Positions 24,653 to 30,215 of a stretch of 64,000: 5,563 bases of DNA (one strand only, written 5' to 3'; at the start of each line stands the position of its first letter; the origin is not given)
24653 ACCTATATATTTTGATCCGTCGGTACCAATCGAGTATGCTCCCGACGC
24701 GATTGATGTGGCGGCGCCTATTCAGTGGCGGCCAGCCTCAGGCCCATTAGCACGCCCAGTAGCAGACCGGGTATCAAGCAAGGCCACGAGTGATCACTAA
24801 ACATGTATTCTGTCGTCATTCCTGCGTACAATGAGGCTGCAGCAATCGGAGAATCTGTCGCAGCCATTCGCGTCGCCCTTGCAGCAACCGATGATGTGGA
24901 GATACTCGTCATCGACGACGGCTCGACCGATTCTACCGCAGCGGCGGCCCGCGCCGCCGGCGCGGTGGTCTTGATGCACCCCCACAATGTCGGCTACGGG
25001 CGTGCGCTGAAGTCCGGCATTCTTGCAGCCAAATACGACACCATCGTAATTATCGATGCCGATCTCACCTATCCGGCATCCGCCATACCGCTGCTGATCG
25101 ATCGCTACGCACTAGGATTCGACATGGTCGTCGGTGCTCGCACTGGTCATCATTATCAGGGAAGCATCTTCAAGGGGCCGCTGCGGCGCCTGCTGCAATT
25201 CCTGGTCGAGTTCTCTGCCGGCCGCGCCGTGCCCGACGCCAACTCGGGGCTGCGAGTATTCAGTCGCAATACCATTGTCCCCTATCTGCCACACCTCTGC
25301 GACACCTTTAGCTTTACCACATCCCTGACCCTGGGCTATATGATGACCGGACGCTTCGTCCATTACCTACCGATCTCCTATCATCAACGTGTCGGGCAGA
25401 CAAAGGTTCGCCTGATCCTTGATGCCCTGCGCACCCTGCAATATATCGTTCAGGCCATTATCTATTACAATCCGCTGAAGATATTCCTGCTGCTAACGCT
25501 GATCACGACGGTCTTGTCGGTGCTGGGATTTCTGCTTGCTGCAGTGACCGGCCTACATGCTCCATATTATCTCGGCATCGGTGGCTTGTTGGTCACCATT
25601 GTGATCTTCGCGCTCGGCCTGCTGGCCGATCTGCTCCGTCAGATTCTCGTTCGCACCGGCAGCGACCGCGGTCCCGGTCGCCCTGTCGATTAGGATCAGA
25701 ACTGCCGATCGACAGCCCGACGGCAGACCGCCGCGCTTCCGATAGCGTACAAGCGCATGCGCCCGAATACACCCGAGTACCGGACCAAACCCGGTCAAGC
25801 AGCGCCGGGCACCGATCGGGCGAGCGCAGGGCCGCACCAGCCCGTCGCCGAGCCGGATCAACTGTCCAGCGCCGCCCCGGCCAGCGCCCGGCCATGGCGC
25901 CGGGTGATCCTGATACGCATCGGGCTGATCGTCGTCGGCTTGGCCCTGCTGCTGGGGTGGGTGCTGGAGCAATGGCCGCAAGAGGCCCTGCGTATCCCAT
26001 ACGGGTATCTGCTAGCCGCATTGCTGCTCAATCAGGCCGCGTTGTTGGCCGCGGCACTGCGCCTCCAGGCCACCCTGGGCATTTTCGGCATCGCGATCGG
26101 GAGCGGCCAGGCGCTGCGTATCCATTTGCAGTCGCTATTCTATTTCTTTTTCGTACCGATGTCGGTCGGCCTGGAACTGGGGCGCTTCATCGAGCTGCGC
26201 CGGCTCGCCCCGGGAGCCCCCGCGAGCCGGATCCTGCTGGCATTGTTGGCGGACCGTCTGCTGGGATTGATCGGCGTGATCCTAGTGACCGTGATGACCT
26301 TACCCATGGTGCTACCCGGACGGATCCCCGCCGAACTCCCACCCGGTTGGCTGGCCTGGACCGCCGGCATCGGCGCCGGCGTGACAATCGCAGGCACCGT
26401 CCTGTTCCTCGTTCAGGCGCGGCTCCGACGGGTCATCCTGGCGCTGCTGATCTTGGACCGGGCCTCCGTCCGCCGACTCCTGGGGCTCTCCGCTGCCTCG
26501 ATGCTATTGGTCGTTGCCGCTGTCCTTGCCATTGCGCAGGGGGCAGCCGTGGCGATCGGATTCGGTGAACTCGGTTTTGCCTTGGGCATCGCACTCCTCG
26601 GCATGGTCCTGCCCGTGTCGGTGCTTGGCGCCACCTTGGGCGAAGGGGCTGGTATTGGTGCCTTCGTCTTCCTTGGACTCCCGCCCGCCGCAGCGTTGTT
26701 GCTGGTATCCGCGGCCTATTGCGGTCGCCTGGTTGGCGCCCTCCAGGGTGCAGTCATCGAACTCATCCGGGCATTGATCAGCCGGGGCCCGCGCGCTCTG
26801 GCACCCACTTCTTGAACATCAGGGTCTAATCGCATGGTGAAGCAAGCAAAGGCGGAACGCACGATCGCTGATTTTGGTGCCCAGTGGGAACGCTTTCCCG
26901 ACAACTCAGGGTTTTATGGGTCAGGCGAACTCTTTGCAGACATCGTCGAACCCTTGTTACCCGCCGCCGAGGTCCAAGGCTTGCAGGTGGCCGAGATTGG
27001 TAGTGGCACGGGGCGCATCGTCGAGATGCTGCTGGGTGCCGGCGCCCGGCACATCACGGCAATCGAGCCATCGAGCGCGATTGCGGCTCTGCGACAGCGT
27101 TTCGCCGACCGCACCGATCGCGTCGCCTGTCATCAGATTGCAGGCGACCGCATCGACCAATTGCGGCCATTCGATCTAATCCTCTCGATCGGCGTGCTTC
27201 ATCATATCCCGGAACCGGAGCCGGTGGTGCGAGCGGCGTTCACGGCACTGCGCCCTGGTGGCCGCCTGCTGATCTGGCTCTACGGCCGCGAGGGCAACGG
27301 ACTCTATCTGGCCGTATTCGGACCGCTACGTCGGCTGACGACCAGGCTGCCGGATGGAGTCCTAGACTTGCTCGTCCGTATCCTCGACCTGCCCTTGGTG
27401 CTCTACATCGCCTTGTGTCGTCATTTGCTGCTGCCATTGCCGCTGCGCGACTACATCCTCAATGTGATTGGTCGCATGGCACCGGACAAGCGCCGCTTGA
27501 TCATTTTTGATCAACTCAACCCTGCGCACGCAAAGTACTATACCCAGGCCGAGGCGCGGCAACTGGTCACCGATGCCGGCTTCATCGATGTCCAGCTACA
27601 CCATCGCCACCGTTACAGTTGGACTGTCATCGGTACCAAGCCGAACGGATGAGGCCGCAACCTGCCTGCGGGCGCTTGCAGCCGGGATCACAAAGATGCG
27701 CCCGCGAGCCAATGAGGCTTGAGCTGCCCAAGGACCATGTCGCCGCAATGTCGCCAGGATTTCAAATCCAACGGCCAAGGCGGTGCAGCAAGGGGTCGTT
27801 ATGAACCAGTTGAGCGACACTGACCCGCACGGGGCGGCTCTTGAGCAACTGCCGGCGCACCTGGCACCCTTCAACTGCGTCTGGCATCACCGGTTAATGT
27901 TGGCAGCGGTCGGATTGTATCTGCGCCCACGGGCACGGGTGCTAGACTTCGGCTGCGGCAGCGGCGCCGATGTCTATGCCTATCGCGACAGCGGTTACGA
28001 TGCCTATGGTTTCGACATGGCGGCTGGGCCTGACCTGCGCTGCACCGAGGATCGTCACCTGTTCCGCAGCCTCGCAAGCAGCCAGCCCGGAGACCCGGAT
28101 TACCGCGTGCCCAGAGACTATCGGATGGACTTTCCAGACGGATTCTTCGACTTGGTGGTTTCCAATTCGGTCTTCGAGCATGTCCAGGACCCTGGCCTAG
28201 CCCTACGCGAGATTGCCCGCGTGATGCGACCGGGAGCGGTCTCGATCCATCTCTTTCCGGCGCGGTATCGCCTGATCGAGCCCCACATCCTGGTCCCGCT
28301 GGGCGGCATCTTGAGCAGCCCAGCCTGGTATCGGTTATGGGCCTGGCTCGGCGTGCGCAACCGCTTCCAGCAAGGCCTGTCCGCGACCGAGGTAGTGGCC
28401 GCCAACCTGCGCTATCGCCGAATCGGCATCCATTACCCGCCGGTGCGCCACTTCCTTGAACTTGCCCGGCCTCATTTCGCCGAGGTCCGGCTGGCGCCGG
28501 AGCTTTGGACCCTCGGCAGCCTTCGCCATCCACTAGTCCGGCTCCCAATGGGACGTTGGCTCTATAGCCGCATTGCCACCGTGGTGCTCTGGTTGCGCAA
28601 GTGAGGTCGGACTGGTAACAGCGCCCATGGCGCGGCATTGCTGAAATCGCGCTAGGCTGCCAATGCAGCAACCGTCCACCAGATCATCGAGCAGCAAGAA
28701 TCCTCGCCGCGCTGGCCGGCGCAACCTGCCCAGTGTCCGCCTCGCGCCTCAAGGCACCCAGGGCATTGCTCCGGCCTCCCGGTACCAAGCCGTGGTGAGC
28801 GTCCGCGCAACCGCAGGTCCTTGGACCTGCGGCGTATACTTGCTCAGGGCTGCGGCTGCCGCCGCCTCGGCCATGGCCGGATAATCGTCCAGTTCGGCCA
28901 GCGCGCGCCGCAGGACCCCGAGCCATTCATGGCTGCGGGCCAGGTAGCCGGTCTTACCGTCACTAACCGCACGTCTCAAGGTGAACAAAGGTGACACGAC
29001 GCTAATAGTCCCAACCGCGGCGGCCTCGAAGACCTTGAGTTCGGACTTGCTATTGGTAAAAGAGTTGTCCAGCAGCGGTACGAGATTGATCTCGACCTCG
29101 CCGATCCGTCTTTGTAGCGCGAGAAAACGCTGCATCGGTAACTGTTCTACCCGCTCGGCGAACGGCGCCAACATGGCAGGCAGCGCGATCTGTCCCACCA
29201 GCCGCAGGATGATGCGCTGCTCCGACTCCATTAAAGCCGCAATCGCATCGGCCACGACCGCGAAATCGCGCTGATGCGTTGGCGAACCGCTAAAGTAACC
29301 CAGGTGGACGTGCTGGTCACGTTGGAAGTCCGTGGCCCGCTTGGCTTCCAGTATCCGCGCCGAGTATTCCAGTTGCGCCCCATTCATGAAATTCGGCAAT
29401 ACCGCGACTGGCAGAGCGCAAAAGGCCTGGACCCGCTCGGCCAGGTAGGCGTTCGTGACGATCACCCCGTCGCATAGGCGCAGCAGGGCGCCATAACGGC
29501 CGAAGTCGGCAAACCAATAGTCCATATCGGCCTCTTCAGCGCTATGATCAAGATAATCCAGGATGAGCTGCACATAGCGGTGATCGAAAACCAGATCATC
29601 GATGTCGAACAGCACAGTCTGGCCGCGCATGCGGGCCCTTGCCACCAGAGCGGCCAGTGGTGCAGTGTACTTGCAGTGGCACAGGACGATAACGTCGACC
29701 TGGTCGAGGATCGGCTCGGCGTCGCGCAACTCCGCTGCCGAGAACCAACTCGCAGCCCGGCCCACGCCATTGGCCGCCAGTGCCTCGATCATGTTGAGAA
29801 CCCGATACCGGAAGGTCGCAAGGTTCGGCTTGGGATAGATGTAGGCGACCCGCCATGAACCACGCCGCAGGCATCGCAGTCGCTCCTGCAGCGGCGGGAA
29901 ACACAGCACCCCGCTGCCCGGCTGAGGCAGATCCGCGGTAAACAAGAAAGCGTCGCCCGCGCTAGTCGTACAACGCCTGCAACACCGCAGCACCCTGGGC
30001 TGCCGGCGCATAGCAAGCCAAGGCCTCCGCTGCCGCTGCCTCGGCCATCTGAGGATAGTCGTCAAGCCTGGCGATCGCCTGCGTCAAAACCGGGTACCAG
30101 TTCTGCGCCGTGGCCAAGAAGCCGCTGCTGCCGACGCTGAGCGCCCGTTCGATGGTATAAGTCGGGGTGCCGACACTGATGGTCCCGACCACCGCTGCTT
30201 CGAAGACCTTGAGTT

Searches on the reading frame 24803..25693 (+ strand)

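Call 19: search_protein_families(library=pfam, proteins=[window:24803-25693:+], max_evalue=0.001)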
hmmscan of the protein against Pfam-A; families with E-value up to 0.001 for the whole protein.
window:24803-25693:+ (296 aa): 2 families
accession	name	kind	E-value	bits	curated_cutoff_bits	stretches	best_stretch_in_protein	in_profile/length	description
PF00535.33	Glycos_transf_2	-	1.7e-27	96.8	23.3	1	3-155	1-161/168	Glycosyl transferase family 2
PF13641.12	Glyco_tranf_2_3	-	1.6e-07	32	27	1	2-95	3-104/230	Glycosyltransferase like family 2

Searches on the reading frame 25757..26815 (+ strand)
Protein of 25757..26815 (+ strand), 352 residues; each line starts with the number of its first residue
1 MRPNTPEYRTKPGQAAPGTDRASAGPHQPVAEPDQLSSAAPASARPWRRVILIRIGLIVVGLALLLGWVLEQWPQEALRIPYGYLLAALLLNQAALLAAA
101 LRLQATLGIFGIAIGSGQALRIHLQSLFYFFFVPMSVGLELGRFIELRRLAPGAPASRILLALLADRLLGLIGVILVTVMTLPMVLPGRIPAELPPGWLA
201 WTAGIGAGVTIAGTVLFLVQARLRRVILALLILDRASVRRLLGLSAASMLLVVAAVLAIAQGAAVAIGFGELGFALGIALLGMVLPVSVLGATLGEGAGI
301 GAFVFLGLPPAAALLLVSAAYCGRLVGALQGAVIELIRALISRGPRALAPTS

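Call 19: search_protein_families(library=pfam, proteins=[window:25757-26815:+], max_evalue=0.001)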
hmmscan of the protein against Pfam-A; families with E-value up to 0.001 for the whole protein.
window:25757-26815:+ (352 aa): 1 family
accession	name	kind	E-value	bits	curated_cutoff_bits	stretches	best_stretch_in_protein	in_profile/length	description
PF03706.18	LPG_synthase_TM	-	4.2e-12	46.6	33.4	1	56-316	4-286/302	Lysylphosphatidylglycerol synthase TM region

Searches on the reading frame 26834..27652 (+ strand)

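Call 19: search_protein_families(library=pfam, proteins=[window:26834-27652:+], max_evalue=0.001)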
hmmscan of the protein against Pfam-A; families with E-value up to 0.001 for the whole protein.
window:26834-27652:+ (272 aa): 6 families
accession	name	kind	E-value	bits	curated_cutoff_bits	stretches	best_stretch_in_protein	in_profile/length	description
PF08242.18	Methyltransf_12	-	2.4e-16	60.7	30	1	54-145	2-98/98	Methyltransferase domain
PF13489.12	Methyltransf_23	-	4.6e-13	49.7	27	1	34-250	9-159/164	Methyltransferase domain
PF08241.18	Methyltransf_11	-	9e-13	49.1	21.2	1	54-147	2-95/95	Methyltransferase domain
PF13649.12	Methyltransf_25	-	5e-12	46.8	27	1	52-143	1-97/97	Methyltransferase domain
PF13847.12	Methyltransf_31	-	3.4e-07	30.5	27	1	48-147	3-109/145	Methyltransferase domain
PF08003.17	Methyltransf_9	-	2.8e-06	27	23.8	1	45-149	112-219/315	Protein of unknown function (DUF1698)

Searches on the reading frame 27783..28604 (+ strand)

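Call 19: search_protein_families(library=pfam, proteins=[window:27783-28604:+], max_evalue=0.001)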
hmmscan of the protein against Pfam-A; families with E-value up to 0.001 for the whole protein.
window:27783-28604:+ (273 aa): 6 families
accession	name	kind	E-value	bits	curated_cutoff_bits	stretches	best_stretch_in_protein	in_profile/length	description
PF13489.12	Methyltransf_23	-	8.8e-18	65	27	1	43-202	16-148/164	Methyltransferase domain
PF08241.18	Methyltransf_11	-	3.3e-16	60.1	21.2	1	54-153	1-92/95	Methyltransferase domain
PF13649.12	Methyltransf_25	-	2.9e-10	41.1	27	1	53-151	1-96/97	Methyltransferase domain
PF08242.18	Methyltransf_12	-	2.7e-09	38.1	30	1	54-153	1-97/98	Methyltransferase domain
PF13847.12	Methyltransf_31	-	1e-08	35.5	27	1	117-153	70-106/145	Methyltransferase domain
PF07021.18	MetW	-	1.7e-05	25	21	1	45-155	9-109/193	Methionine biosynthesis protein MetW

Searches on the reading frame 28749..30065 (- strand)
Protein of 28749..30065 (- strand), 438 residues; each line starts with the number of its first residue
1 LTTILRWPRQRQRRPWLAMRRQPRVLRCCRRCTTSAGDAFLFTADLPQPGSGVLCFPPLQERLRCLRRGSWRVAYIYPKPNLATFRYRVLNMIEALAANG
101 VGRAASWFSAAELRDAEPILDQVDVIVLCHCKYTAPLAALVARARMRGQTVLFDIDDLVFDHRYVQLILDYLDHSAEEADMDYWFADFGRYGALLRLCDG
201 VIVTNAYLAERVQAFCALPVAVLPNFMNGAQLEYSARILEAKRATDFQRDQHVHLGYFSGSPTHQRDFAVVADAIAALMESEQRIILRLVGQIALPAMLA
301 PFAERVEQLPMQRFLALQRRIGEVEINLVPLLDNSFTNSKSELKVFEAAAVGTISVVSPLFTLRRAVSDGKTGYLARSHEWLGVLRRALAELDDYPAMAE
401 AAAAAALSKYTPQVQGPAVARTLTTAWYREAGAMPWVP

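Call 4: search_protein_families(library=pfam, proteins=[window:28749-30065:-], max_evalue=0.01)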
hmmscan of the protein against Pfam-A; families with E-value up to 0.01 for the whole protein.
window:28749-30065:- (438 aa): 4 families
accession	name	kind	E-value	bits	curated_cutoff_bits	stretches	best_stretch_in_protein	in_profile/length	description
PF13692.12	Glyco_trans_1_4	-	6e-06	27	27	1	260-379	8-127/142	Glycosyl transferases group 1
PF13524.12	Glyco_trans_1_2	-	0.00012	22.5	25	1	334-413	56-136/144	Glycosyl transferase-like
PF13439.12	Glyco_transf_4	-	0.0023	18.4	28.5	1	64-226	13-165/170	Glycosyltransferase Family 4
PF00534.26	Glycos_transf_1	-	0.0092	16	26.4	0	343-381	107-145/172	Glycosyl transferases group 1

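Call 5: search_protein_families(library=ncbifam, proteins=[window:28749-30065:-], max_evalue=0.01)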
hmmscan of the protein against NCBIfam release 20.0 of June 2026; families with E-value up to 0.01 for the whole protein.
window:28749-30065:- (438 aa): 2 families
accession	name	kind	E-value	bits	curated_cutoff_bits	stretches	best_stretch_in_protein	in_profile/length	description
TIGR03449.1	mycothiol_MshA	equivalog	0.0025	16.8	462.5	1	342-406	317-384/406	D-inositol-3-phosphate glycosyltransferase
TIGR04063.1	stp3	hypoth_equivalog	0.0089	14.9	442.05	0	219-392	181-358/397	TIGR04063 family PEP-CTERM/XrtA system glycosyltransferase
